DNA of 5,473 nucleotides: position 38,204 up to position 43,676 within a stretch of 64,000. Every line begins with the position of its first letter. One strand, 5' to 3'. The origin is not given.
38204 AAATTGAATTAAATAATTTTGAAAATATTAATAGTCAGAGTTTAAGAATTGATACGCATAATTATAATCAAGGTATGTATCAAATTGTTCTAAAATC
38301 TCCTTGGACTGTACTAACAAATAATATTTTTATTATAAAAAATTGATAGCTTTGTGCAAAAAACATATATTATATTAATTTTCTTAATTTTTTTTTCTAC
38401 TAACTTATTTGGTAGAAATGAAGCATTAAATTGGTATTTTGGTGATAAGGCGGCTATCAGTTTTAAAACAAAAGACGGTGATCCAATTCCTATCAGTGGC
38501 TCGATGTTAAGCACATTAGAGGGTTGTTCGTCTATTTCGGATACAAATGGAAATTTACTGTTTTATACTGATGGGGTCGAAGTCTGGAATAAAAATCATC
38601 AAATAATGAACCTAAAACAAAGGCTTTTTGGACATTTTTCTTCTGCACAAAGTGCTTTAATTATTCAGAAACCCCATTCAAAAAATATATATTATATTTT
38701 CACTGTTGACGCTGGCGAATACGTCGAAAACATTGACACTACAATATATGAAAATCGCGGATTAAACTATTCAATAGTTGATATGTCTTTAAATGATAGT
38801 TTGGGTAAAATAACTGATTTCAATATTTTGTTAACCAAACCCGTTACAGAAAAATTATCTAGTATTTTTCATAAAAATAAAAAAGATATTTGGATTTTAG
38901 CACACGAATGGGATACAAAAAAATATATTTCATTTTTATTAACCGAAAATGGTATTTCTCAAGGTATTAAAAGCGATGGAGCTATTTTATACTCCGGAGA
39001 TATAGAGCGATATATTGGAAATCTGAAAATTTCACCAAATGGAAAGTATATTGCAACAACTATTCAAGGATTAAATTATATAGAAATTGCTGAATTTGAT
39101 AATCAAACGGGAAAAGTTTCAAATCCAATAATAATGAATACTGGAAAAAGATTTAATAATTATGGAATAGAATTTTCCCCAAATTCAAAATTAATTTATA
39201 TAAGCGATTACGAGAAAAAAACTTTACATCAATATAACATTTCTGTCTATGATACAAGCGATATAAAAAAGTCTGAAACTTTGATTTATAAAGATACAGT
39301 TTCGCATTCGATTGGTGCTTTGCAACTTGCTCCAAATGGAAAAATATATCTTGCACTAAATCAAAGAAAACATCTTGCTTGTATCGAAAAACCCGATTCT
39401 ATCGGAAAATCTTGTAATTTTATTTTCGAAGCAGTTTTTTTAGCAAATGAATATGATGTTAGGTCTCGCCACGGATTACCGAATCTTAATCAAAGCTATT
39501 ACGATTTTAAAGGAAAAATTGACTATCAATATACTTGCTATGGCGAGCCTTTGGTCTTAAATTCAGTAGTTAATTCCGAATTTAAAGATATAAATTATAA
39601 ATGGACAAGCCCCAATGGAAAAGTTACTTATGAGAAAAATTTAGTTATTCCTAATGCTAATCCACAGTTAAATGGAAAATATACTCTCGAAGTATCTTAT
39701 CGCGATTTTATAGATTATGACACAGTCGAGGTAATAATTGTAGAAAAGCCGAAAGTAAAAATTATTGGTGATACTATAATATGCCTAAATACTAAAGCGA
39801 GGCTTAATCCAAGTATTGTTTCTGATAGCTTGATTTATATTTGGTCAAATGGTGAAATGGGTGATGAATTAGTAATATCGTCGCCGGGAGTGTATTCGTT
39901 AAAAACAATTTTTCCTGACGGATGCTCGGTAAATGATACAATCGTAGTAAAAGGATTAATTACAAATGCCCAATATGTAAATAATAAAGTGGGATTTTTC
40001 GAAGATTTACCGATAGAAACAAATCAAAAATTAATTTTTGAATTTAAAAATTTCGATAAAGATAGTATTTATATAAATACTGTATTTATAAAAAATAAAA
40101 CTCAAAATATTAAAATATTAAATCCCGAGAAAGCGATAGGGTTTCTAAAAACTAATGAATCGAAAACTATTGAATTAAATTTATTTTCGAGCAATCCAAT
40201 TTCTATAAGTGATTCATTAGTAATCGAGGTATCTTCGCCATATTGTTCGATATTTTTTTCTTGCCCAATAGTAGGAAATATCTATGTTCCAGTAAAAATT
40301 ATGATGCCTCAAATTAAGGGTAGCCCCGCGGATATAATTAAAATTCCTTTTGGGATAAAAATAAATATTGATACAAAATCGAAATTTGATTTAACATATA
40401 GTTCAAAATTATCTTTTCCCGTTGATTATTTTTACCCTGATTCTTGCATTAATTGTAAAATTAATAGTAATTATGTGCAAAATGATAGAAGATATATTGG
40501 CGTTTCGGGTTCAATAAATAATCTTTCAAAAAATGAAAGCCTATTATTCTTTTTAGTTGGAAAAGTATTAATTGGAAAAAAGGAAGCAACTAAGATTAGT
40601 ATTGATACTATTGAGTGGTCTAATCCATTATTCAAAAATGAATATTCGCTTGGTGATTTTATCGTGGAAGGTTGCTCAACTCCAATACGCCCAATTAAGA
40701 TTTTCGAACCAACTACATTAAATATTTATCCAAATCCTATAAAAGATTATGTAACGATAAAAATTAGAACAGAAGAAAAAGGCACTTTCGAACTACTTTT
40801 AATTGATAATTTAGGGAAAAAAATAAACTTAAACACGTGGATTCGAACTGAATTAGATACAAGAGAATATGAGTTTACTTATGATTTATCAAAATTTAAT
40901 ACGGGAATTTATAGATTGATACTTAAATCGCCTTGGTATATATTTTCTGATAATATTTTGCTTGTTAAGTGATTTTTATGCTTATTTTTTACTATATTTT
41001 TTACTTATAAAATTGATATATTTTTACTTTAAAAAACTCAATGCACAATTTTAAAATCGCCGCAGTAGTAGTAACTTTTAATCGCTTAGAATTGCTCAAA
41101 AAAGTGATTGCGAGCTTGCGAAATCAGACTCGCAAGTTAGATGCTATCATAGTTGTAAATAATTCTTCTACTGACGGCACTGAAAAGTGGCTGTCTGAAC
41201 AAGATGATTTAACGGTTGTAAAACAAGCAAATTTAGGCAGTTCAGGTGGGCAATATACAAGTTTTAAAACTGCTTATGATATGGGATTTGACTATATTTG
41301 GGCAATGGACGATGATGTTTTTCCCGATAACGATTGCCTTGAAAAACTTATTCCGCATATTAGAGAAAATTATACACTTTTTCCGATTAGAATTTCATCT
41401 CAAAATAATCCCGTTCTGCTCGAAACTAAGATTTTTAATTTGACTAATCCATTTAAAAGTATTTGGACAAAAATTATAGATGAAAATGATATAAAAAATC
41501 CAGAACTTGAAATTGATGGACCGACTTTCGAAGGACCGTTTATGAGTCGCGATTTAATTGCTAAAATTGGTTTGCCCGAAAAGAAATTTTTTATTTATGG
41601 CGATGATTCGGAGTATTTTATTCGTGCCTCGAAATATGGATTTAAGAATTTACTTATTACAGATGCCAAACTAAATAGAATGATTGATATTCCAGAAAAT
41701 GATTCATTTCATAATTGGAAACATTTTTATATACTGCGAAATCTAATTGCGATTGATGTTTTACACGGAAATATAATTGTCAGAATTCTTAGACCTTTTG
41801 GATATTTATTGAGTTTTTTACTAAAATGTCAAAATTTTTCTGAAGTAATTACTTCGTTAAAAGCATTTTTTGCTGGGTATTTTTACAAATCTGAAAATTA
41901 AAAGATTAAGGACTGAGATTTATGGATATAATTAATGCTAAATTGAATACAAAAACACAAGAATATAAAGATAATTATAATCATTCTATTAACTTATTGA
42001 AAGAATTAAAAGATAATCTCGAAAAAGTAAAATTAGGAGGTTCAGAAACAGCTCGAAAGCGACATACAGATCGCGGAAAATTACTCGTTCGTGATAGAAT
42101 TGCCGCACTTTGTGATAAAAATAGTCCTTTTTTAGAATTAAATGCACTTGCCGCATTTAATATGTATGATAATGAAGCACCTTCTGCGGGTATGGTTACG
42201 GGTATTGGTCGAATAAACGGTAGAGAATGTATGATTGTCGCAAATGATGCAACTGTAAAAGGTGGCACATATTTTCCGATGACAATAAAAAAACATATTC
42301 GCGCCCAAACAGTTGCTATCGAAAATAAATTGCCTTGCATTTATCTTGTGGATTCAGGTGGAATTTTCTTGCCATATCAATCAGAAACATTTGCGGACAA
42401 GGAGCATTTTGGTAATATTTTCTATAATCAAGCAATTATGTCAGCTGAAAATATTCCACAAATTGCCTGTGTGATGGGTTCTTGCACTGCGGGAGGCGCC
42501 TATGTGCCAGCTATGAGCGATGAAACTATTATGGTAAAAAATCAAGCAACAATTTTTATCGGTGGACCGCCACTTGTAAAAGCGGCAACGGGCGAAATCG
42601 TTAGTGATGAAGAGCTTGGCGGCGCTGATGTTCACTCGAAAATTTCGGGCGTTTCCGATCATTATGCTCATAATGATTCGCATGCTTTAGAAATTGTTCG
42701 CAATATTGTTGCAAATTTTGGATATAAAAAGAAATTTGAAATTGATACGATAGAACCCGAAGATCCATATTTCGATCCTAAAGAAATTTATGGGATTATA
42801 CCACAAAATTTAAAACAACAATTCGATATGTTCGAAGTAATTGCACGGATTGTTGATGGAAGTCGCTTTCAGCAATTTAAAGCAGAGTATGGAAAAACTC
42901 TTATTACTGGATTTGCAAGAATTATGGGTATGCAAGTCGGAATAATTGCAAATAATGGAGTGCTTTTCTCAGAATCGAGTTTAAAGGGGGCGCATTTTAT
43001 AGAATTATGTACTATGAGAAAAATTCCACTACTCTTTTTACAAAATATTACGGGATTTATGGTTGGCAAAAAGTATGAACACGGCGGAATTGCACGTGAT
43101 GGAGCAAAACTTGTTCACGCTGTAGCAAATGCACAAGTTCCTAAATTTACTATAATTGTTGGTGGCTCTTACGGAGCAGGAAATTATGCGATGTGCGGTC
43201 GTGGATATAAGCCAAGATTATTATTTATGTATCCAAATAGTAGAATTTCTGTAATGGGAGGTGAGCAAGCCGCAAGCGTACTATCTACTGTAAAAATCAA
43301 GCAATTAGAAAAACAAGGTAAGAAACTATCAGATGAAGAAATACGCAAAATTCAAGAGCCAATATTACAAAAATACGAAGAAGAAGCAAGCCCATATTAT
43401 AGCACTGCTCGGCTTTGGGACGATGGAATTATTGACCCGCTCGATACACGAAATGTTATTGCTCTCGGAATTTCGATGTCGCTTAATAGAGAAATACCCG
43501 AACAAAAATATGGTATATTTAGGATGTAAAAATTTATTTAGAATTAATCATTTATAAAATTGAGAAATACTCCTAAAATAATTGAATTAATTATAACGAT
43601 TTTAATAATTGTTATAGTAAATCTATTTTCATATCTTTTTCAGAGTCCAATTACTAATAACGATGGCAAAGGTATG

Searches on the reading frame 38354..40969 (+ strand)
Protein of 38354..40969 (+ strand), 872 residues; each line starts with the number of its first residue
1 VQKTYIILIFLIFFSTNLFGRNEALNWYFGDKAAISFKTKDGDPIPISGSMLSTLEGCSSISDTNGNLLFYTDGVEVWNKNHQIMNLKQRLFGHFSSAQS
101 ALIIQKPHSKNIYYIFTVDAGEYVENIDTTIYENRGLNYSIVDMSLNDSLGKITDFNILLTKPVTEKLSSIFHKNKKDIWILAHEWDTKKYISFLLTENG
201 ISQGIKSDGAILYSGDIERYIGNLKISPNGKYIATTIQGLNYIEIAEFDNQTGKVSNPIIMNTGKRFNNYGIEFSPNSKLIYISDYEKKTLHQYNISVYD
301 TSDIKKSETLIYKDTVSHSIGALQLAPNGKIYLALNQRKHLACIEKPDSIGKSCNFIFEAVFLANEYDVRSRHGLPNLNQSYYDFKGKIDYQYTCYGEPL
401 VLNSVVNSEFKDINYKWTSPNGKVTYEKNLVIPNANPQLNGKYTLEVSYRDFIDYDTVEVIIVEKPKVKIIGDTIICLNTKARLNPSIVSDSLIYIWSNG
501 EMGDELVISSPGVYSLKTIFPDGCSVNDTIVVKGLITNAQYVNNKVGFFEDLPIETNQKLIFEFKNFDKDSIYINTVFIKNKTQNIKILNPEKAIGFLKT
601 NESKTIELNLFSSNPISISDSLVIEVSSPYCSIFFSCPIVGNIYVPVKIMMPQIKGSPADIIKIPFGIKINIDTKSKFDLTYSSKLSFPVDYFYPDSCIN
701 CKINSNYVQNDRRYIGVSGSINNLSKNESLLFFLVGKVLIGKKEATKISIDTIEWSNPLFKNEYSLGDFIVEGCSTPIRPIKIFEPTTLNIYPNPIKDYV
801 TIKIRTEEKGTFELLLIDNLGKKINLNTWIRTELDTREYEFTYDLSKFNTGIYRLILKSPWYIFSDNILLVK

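Call 29: search_protein_families(library=pfam, proteins=[window:38354-40969:+], max_evalue=0.001)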
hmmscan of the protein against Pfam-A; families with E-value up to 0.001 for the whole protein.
window:38354-40969:+ (872 aa): 1 family
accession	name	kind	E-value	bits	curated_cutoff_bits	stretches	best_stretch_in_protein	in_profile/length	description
PF18962.6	Por_Secre_tail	-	2.1e-08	34.8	27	1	791-858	1-63/75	Secretion system C-terminal sorting domain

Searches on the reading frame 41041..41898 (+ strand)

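Call 29: search_protein_families(library=pfam, proteins=[window:41041-41898:+], max_evalue=0.001)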
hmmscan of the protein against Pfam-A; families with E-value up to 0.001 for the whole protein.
window:41041-41898:+ (286 aa): 3 families
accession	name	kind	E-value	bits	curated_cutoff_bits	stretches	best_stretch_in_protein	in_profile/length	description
PF00535.33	Glycos_transf_2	-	3.7e-20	72.9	23.3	1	9-130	3-128/168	Glycosyl transferase family 2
PF13641.12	Glyco_tranf_2_3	-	1.3e-07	32.3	27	1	6-202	3-200/230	Glycosyltransferase like family 2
PF13704.12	Glyco_tranf_2_4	-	0.00014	22.7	27.5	0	32-61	18-47/98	Glycosyl transferase family 2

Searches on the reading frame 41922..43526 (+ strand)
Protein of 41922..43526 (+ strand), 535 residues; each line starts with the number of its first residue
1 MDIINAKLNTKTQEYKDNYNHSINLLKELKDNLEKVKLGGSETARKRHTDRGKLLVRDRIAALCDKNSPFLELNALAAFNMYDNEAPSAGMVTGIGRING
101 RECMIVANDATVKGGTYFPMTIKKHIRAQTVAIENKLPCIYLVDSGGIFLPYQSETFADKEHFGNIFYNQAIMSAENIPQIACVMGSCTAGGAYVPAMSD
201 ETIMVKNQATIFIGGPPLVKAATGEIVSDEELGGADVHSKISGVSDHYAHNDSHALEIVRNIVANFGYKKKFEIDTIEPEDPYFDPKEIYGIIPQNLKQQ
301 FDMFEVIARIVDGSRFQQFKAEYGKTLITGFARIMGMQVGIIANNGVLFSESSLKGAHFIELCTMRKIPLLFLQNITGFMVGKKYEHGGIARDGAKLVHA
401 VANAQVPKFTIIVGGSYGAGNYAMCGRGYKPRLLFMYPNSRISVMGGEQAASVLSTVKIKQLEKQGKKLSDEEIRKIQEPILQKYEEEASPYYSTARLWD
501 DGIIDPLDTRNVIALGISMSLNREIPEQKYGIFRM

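Call 29: search_protein_families(library=pfam, proteins=[window:41922-43526:+], max_evalue=0.001)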
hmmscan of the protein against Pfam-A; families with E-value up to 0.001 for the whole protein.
window:41922-43526:+ (535 aa): 3 families
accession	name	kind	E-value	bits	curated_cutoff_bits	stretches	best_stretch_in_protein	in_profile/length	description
PF01039.27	Carboxyl_trans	-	7.1e-155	516.8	22.3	1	48-525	2-483/493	Carboxyl transferase domain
PF03255.19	ACCA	-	1.2e-12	48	23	1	47-208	61-216/310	Acetyl co-enzyme A carboxylase carboxyltransferase-like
PF06833.16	MdcE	-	0.00052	20.2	32.7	0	364-468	24-127/196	Malonate decarboxylase gamma subunit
